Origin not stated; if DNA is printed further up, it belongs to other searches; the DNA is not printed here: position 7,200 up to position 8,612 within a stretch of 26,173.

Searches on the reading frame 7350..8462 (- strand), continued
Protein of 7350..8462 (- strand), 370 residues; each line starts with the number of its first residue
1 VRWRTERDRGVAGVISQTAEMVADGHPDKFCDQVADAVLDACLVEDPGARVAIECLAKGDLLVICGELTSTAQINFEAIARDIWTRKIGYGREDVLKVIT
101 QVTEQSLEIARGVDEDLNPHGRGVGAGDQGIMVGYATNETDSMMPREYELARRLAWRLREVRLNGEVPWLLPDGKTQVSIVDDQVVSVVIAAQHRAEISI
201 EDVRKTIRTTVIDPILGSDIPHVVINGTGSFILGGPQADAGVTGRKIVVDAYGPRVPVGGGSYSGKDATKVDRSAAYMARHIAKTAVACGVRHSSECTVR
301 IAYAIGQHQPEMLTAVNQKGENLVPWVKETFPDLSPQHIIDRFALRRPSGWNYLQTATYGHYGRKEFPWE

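Call 27: search_solved_structures(query=window:7350-8423:-, show_alignments=2, max_evalue=1e-40)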
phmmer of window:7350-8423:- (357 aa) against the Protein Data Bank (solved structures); distinct sequences matched with E-value up to 1e-40: 45.
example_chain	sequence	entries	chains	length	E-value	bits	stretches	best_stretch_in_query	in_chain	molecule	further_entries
7r2w_A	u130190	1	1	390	8.9e-83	281.5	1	5-357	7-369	S-adenosylmethionine synthase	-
7ll3_A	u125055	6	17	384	1.2e-82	281.1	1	5-357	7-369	S-adenosylmethionine synthase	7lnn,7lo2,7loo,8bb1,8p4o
1fug_A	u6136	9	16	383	1.2e-82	281.1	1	5-357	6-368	S-ADENOSYLMETHIONINE SYNTHETASE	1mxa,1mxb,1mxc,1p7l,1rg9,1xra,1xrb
7ock_B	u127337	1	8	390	1.2e-82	281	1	5-357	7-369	S-adenosylmethionine synthase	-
7low_A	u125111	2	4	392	1.3e-82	281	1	5-357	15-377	S-adenosylmethionine synthase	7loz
2obv_A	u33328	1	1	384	4e-80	272.8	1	5-357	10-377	S-adenosylmethionine synthetase isoform type-1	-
6sw5_A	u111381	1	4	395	4.4e-80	272.6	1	5-357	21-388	S-adenosylmethionine synthase isoform type-1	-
8swa_A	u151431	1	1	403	4.7e-80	272.5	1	5-357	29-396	S-adenosylmethionine synthase isoform type-1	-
1o90_A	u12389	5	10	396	6.5e-80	272.1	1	5-357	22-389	S-ADENOSYLMETHIONINE SYNTHETASE | METHIONINE ADENOSYLTRANSFERASE, ALPHA FORM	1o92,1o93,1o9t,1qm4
3iml_A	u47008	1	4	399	7.2e-80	271.9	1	5-357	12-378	S-adenosylmethionine synthetase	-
5t8s_A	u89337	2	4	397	1.4e-79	270.9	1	5-357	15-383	S-adenosylmethionine synthase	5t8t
6sw6_A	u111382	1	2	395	2.2e-79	270.3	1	5-357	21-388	S-adenosylmethionine synthase isoform type-1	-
8xam_A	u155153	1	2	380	2.3e-79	270.2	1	5-357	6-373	S-adenosylmethionine synthase isoform type-2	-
6vcw_A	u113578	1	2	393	2.4e-79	270.2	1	5-357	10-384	S-adenosylmethionine synthase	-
30gd_B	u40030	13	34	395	2.7e-79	270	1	5-357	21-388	S-adenosylmethionine synthase isoform type-2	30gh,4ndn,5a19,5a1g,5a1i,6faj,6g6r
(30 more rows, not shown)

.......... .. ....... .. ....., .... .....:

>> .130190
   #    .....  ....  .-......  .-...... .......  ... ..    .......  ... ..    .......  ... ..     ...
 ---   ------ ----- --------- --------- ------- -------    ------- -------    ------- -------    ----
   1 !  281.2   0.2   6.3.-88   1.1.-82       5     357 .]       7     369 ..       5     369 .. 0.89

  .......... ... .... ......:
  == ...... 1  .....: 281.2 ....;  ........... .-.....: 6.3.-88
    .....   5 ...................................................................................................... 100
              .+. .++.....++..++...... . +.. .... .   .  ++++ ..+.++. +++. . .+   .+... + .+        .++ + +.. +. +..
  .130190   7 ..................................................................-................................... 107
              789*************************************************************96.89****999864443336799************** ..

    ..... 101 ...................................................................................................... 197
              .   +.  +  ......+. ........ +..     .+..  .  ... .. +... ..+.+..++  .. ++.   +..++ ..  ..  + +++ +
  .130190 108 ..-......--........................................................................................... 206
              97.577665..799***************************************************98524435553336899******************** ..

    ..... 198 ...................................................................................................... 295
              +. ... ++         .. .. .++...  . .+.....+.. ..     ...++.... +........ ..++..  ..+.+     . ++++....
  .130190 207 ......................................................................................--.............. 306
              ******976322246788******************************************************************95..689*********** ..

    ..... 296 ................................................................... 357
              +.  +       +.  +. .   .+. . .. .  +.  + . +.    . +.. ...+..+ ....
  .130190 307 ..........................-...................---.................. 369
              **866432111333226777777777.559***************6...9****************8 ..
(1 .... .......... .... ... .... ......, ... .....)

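Call 29: find_encoding_contigs(protein=P0014, flank=8000, max_places=2)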
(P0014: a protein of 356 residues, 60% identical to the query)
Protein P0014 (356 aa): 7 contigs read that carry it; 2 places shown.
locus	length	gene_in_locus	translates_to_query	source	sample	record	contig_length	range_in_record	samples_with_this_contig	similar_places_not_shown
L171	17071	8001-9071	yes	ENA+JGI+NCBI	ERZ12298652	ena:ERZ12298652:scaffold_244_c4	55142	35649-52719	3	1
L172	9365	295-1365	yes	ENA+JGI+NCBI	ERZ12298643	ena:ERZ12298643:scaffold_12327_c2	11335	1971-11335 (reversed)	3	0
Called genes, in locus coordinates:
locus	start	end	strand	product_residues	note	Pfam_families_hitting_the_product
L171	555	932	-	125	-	-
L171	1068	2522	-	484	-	PF12729:4HB_MCP_1, PF00015:MCPsignal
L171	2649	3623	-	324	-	PF02154:FliM, PF01052:FliMN_C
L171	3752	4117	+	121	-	PF00072:Response_reg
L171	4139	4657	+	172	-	PF13690:CheX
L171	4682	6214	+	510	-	PF12729:4HB_MCP_1 (faint), PF00015:MCPsignal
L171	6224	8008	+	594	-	PF02985:HEAT (faint), PF13646:HEAT_2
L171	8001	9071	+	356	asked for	PF00438:S-AdoMet_synt_N, PF02772:S-AdoMet_synt_M, PF02773:S-AdoMet_synt_C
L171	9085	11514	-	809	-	PF17152:CHASE8, PF00672:HAMP, PF00512:HisKA, PF02518:HATPase_c, PF00072:Response_reg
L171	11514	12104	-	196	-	PF13689:DUF4154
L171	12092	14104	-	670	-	PF07715:Plug, PF00593:TonB_dep_Rec_b-barrel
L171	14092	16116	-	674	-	PF07715:Plug, PF00593:TonB_dep_Rec_b-barrel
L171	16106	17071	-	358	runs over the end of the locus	PF00990:GGDEF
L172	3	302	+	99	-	?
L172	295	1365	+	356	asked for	PF00438:S-AdoMet_synt_N, PF02772:S-AdoMet_synt_M, PF02773:S-AdoMet_synt_C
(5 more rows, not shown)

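Call 30: find_encoding_contigs(protein=P0037, flank=8000, max_places=2)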
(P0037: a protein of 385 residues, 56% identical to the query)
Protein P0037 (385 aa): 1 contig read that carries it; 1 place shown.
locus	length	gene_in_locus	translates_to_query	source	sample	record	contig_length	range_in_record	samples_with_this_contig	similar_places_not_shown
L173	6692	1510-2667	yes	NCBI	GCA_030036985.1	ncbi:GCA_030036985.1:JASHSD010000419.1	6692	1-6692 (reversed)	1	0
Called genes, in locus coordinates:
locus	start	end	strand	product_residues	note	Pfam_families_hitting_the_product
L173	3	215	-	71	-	?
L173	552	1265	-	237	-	PF07690:MFS_1 (weak)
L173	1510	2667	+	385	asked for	PF00438:S-AdoMet_synt_N, PF02772:S-AdoMet_synt_M, PF02773:S-AdoMet_synt_C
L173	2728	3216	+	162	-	-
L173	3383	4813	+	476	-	PF03951:Gln-synt_N, PF00120:Gln-synt_C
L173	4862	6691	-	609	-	?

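Call 33: search_protein_families(library=pfam, proteins=[L005:6338-7423:-, L005:9690-10787:-, L008:9370-10998:-, L009:6941-7444:+, L009:9206-11431:+, L091:4994-5380:-, L091:7598-8299:-, L094:4726-5757:-, L094:8188-10167:+, L095:4576-5907:+])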
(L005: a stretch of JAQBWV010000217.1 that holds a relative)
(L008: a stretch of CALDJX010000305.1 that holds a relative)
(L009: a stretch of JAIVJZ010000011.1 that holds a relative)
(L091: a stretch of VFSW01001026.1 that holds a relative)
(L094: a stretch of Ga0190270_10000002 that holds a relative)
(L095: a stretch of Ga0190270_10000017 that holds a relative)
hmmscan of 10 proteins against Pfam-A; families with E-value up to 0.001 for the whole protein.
L005:6338-7423:- (361 aa): 1 family
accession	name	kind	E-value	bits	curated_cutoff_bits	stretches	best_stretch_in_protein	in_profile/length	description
PF02615.19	Ldh_2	-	1.4e-85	287.8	38.8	1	20-343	3-332/333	Malate/L-lactate dehydrogenase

L005:9690-10787:- (365 aa): 1 family
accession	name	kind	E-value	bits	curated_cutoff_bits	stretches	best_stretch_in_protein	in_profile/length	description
PF24410.1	wHTH-HSP90_Na-assoc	-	1.7e-09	38.3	23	1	273-312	7-46/55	wHTH-Hsp90_Na associated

L008:9370-10998:- (542 aa): 1 family
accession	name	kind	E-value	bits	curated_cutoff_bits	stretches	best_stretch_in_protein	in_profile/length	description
PF00589.27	Phage_integrase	-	7.9e-15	55.5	27.1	1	230-438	4-168/172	Phage integrase family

L009:6941-7444:+ (167 aa): 0 families

L009:9206-11431:+ (741 aa): 7 families
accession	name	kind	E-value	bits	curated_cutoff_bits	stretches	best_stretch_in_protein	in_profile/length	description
PF09334.17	tRNA-synt_1g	-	2.2e-111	372.9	20.1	2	132-360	155-390/391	tRNA synthetases class I (M)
PF00133.28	tRNA-synt_1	-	1.8e-25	90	22.7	2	226-334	301-411/414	tRNA synthetases class I (I, L, M and V)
PF03483.22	B3_4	-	2.7e-15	56.8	29.3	1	578-711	4-135/174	B3/4 domain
PF01406.26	tRNA-synt_1e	-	1.6e-12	47.9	27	1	5-124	10-126/301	tRNA synthetases class I (C) catalytic domain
PF19303.5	Anticodon_3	-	4.8e-07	30.2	23.5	1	372-475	1-103/152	Anticodon binding domain of methionyl tRNA ligase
PF08264.19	Anticodon_1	-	1.9e-05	25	25.1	1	388-463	7-80/148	Anticodon-binding domain of tRNA ligase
PF13646.12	HEAT_2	-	0.00081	20.1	27.7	1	390-449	14-73/88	HEAT repeats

L091:4994-5380:- (128 aa): 0 families

L091:7598-8299:- (233 aa): 0 families

L094:4726-5757:- (343 aa): 4 families
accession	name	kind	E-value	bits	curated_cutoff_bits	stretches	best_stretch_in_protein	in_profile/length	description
PF00174.25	Oxidored_molyb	-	6.7e-35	120.6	24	1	32-170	11-169/169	Oxidoreductase molybdopterin binding domain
PF00805.28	Pentapeptide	-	2.1e-18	66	20.2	2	259-297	1-39/40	Pentapeptide repeats (8 copies)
PF13599.13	Pentapeptide_4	-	4.5e-09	36.7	38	1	225-301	2-78/78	Pentapeptide repeat region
PF13576.12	Pentapeptide_3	-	5.8e-09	36.5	27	1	227-269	2-47/48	Pentapeptide repeats (9 copies)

L094:8188-10167:+ (659 aa): 7 families
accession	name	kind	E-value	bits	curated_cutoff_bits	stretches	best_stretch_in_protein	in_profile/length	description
PF09334.17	tRNA-synt_1g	-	1.4e-153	511.8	20.1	1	5-391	2-390/391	tRNA synthetases class I (M)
PF19303.5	Anticodon_3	-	3.4e-13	50.2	23.5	1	407-509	8-110/152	Anticodon binding domain of methionyl tRNA ligase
PF00133.28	tRNA-synt_1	-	1.7e-12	47.3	22.7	1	8-242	29-246/414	tRNA synthetases class I (I, L, M and V)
PF01406.26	tRNA-synt_1e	-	2.5e-09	37.4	27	1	316-357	241-283/301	tRNA synthetases class I (C) catalytic domain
PF01588.26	tRNA_bind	-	3.7e-07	30.6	27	1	591-636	31-76/96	Putative tRNA binding domain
PF01921.24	tRNA-synt_1f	-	4.3e-06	26.3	27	1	308-374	263-327/360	tRNA synthetases class I (K)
PF08264.19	Anticodon_1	-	0.00043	20.6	25.1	0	413-490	4-80/148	Anticodon-binding domain of tRNA ligase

L095:4576-5907:+ (443 aa): 1 family
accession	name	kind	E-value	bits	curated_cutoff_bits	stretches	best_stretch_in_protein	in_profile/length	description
PF09383.16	NIL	-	7.2e-10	39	24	1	233-297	2-71/73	NIL domain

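Call 34: find_encoding_contigs(protein=P0027, flank=8000, max_places=1)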
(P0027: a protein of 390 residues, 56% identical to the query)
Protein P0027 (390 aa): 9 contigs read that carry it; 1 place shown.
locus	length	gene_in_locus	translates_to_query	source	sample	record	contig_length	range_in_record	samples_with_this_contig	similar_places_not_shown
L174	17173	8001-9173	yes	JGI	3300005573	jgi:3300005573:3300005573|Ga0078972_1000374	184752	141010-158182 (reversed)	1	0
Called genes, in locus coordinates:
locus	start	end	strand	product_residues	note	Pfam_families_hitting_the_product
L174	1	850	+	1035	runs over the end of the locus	PF00873:ACR_tran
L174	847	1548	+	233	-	PF00149:Metallophos, PF12850:Metallophos_2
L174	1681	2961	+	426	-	PF03952:Enolase_N, PF00113:Enolase_C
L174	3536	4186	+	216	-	PF20803:PaaX_M (weak), PF20229:ChrB_N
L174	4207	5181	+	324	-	PF01384:PHO4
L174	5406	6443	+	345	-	PF13646:HEAT_2 (weak)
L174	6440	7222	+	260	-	PF00005:ABC_tran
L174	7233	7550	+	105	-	-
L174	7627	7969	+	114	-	-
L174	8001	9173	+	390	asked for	PF00438:S-AdoMet_synt_N, PF02772:S-AdoMet_synt_M, PF02773:S-AdoMet_synt_C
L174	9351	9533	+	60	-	PF02680:DUF211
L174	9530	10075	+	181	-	PF01988:VIT1 (faint)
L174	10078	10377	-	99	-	-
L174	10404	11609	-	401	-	PF02353:CMAS, PF13489:Methyltransf_23, PF13847:Methyltransf_31 (weak), PF08241:Methyltransf_11, PF08242:Methyltransf_12, PF13649:Methyltransf_25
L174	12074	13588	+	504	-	PF00488:MutS_V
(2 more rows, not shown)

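Call 35: find_encoding_contigs(protein=P0033, flank=8000, max_places=1)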
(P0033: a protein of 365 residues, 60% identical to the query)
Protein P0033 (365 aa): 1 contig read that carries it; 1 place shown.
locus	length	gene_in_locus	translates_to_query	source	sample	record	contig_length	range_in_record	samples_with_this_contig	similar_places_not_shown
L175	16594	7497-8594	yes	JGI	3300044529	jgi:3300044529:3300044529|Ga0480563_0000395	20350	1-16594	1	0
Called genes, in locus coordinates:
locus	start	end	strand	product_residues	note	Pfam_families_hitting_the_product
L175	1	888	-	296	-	?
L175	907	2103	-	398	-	PF00072:Response_reg, PF01656:CbiA (weak), PF10609:ParA (faint), PF13614:AAA_31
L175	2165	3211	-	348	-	PF00072:Response_reg, PF13487:HD_5, PF01966:HD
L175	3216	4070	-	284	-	PF00072:Response_reg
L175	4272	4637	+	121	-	PF01627:Hpt (weak)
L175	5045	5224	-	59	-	-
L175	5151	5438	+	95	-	-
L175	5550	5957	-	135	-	-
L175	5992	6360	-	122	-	-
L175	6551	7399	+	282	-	PF08668:HDOD, PF01966:HD (weak)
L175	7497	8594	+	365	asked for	PF00438:S-AdoMet_synt_N, PF02772:S-AdoMet_synt_M, PF02773:S-AdoMet_synt_C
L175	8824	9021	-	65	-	-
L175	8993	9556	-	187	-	-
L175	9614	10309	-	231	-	-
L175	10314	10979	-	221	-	PF01339:CheB_methylest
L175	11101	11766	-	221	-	-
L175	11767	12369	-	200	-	PF01339:CheB_methylest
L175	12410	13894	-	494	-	PF09369:MZB (weak)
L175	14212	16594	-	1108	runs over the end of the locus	-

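Call 37: list_cluster_members(proteins=[P0072, P0120, P0110, P0092, P0119, P0073, P0087, P0045, P0083, P0104])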
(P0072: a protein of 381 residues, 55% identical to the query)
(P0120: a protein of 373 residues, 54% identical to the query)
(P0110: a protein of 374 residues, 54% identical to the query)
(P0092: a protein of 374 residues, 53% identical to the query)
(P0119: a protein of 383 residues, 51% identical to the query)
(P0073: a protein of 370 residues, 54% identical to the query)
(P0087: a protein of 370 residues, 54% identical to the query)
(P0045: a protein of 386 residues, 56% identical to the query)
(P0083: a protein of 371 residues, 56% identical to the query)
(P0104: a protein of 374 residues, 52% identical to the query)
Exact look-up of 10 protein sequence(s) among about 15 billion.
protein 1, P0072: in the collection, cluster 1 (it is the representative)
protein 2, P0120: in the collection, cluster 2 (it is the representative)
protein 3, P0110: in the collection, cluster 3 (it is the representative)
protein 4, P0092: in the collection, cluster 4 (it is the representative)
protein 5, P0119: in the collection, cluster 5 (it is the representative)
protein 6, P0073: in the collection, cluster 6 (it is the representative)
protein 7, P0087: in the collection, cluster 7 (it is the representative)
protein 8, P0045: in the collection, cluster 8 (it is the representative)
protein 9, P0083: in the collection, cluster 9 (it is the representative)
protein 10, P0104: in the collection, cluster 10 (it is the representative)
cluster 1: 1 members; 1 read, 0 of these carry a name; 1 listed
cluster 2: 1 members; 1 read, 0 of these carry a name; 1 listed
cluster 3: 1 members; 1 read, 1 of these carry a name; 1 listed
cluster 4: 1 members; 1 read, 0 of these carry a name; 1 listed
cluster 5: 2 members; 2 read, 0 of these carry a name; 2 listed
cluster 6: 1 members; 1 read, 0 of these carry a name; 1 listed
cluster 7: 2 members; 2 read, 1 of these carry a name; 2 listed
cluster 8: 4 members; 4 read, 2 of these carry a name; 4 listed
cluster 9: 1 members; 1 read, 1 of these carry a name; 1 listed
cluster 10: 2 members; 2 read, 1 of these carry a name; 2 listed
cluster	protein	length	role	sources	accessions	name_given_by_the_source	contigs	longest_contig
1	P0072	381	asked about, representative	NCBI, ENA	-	-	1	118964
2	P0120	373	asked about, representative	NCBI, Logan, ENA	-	-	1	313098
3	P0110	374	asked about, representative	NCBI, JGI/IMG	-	S-adenosylmethionine synthetase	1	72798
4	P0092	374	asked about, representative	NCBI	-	-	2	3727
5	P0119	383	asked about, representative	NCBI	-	-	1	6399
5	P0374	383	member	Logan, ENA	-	-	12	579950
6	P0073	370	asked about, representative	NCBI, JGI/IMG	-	-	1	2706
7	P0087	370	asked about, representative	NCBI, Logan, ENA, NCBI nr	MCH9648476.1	MAG: methionine adenosyltransferase [Deltaproteobacteria bacterium] | methionine adenosyltransferase [Deltaproteobacteria bacterium]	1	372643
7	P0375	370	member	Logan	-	-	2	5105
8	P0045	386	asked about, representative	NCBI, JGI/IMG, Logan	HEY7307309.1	MAG TPA: methionine adenosyltransferase [Bryobacteraceae bacterium] | S-adenosylmethionine synthetase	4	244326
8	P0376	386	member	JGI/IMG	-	S-adenosylmethionine synthetase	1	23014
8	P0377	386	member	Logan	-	-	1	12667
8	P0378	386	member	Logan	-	-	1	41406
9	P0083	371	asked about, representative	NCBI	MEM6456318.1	MAG: methionine adenosyltransferase [Acidobacteriota bacterium]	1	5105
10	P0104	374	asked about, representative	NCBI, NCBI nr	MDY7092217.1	MAG: methionine adenosyltransferase [Acidobacteriota bacterium] | methionine adenosyltransferase [Acidobacteriota bacterium]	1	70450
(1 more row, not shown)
